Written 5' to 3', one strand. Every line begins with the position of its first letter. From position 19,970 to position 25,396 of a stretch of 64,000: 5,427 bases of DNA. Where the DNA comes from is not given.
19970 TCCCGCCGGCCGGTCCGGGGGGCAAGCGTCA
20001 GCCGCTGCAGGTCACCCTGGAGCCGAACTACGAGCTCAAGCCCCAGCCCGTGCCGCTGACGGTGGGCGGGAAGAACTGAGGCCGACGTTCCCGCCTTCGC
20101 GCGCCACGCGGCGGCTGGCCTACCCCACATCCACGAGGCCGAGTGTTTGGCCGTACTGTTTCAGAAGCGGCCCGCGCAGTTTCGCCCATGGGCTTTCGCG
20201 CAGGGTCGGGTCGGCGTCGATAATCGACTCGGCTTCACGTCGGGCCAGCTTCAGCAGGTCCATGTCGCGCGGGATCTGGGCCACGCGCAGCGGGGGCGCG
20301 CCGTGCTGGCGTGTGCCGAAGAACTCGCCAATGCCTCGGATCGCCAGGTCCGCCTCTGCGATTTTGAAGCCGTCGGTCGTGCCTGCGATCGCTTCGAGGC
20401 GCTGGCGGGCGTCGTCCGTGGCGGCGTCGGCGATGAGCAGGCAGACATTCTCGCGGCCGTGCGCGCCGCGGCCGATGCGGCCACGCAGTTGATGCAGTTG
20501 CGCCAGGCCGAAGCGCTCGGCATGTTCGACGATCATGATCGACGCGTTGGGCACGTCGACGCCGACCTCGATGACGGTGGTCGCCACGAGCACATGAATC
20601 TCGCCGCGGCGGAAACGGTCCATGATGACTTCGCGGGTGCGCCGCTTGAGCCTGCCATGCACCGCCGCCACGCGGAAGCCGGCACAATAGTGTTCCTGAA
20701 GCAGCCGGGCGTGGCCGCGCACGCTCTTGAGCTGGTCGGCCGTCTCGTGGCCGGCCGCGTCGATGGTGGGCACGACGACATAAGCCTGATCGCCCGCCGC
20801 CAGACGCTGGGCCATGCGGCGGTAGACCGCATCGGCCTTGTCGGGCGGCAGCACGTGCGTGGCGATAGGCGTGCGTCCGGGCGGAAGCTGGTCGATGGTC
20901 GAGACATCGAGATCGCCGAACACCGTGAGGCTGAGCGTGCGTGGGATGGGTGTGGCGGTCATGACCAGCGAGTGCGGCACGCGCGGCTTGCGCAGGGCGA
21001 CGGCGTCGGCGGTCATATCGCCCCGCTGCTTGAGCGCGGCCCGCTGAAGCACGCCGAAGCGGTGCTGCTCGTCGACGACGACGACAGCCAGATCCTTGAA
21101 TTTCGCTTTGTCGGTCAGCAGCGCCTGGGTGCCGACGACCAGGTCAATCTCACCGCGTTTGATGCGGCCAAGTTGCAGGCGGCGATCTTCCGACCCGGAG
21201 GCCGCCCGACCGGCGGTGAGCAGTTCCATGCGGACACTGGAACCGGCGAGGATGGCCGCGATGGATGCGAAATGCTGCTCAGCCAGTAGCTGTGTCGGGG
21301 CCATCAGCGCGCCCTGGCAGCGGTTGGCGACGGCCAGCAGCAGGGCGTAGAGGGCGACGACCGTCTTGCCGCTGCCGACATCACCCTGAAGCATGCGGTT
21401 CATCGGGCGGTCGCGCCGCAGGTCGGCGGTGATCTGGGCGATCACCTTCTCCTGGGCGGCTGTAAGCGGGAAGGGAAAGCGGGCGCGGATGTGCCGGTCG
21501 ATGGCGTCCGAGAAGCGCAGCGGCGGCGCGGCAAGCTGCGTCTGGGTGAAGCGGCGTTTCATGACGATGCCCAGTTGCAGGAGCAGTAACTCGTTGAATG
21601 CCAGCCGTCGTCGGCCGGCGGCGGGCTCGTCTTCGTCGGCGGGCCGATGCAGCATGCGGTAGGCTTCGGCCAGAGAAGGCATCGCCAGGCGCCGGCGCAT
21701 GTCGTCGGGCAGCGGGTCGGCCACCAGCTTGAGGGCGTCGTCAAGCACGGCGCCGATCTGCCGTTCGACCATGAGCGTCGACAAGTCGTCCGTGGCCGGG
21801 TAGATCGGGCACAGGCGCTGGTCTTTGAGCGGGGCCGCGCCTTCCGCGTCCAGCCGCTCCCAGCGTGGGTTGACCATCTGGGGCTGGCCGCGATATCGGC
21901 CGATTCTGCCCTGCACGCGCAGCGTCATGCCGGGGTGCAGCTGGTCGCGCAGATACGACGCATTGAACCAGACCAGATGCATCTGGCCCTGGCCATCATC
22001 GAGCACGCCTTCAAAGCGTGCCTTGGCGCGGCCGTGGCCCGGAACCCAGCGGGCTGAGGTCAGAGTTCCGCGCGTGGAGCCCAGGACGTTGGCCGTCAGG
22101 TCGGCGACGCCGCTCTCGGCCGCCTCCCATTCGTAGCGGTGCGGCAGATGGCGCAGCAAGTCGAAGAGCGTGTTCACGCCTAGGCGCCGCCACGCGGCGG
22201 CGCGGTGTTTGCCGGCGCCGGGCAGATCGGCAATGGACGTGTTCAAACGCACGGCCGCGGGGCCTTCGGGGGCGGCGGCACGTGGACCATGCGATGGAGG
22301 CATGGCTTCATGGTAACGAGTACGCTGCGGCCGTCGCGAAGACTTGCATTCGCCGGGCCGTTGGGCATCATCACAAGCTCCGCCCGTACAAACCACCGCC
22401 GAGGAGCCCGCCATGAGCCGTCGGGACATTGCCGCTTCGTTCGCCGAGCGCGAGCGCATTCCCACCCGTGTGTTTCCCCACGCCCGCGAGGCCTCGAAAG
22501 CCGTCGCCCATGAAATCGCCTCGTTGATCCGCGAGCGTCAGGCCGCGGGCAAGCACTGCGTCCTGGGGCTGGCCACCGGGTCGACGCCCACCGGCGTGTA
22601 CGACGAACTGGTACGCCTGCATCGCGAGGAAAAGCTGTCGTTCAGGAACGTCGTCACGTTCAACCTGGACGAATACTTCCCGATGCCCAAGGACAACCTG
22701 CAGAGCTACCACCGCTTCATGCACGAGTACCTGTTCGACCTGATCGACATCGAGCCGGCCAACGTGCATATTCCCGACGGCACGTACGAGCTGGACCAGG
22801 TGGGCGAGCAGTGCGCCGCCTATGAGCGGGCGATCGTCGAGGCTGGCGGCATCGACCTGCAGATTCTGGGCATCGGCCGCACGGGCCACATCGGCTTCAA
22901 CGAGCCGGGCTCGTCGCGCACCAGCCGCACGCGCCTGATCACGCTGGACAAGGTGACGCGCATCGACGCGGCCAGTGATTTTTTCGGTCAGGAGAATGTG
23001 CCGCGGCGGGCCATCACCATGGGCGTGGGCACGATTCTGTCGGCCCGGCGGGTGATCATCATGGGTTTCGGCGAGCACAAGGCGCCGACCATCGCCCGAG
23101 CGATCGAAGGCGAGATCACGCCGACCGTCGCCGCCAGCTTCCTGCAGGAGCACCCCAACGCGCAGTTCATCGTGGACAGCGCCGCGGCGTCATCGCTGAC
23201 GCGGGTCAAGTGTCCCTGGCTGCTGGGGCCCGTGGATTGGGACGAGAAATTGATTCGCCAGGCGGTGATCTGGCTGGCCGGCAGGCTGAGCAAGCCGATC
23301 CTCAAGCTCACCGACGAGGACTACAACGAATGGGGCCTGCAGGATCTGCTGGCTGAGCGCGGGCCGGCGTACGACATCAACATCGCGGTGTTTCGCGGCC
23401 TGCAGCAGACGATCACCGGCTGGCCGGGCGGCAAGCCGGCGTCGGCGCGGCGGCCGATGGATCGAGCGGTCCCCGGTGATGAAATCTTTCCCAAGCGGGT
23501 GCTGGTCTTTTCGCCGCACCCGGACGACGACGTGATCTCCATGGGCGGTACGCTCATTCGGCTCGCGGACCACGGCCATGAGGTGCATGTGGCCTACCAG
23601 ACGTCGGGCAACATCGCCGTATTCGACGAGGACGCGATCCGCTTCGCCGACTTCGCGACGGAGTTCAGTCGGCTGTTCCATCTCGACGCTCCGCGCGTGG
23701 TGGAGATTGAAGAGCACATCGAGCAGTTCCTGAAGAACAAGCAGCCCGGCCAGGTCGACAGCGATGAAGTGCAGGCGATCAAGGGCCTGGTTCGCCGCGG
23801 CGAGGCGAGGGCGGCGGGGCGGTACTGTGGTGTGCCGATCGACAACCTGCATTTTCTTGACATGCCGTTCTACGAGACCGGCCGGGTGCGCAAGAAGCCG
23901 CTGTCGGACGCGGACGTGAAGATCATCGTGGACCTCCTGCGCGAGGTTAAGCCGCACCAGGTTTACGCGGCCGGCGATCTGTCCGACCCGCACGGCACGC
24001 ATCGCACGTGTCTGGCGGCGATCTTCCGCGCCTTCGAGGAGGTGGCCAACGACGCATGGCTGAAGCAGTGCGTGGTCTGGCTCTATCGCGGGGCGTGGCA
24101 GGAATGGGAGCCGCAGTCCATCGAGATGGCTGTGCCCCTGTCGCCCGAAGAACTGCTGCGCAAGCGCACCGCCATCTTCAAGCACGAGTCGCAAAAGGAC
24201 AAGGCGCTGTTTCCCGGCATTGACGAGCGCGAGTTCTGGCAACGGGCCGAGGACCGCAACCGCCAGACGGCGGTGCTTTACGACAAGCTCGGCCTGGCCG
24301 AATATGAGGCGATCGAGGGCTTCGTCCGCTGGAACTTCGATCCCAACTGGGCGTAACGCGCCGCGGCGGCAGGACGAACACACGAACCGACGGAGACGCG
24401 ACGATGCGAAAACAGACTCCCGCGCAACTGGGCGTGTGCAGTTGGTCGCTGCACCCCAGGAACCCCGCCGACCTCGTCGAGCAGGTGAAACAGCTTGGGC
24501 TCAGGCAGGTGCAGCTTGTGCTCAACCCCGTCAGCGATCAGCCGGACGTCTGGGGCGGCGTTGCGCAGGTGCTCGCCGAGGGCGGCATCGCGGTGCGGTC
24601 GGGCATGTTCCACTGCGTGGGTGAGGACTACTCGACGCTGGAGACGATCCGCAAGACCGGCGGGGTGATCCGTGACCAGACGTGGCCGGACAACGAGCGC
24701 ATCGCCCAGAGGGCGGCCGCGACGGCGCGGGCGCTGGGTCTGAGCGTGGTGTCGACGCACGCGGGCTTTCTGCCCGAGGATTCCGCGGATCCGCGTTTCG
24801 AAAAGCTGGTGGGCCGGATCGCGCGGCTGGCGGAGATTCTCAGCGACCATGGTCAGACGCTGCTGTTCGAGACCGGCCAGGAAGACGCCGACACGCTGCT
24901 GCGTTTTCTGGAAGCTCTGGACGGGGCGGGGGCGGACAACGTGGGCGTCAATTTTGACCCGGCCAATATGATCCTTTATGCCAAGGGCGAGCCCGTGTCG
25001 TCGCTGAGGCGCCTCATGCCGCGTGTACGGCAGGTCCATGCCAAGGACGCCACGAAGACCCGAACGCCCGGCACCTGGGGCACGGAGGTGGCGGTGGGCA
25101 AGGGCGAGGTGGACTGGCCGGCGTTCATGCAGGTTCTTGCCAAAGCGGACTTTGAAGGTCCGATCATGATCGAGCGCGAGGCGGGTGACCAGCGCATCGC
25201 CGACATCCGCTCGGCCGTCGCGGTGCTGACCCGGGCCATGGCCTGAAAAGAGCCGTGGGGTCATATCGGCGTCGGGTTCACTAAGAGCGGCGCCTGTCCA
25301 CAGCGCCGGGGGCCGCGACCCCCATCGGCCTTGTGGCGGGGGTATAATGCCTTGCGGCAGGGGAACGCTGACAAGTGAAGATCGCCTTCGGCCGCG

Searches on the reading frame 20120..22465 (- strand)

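Call 88: search_protein_families(library=pfam, proteins=[window:20120-22465:-], max_evalue=0.0001)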
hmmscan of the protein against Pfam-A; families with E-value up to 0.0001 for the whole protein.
window:20120-22465:- (781 aa): 7 families
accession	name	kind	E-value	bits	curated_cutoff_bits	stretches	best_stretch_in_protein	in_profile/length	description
PF00270.35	DEAD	-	1.5e-21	77.3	26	1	335-510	1-163/167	DEAD/DEAH box helicase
PF00271.37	Helicase_C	-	1.4e-20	74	23.5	1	554-666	11-108/110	Helicase conserved C-terminal domain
PF19833.4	RecG_dom3_C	-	5.4e-15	55.7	26.8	1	696-760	1-66/87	ATP-dependent DNA helicase RecG, domain 3, C-terminal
PF17191.10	RecG_wedge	-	4.4e-11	43.1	23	1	83-233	7-151/162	RecG wedge domain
PF04851.21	ResIII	-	1e-07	32.4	22.5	1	333-506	3-162/164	Type III restriction enzyme, res subunit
PF01336.31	tRNA_anti-codon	-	1.3e-07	31.9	27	1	147-204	14-74/75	OB-fold nucleic acid binding domain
PF22590.2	Cas3-like_C_2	-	2.4e-05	25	27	1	560-667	4-104/106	CRISPR-associated nuclease/helicase Cas3, C-terminal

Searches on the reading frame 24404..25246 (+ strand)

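Call 88: search_protein_families(library=pfam, proteins=[window:24404-25246:+], max_evalue=0.0001)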
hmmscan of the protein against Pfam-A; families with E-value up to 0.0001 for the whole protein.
window:24404-25246:+ (280 aa): 1 family
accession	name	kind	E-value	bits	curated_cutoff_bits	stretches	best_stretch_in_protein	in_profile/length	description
PF01261.30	AP_endonuc_2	-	6.5e-28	98.5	31.1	1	99-276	68-247/249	Xylose isomerase-like TIM barrel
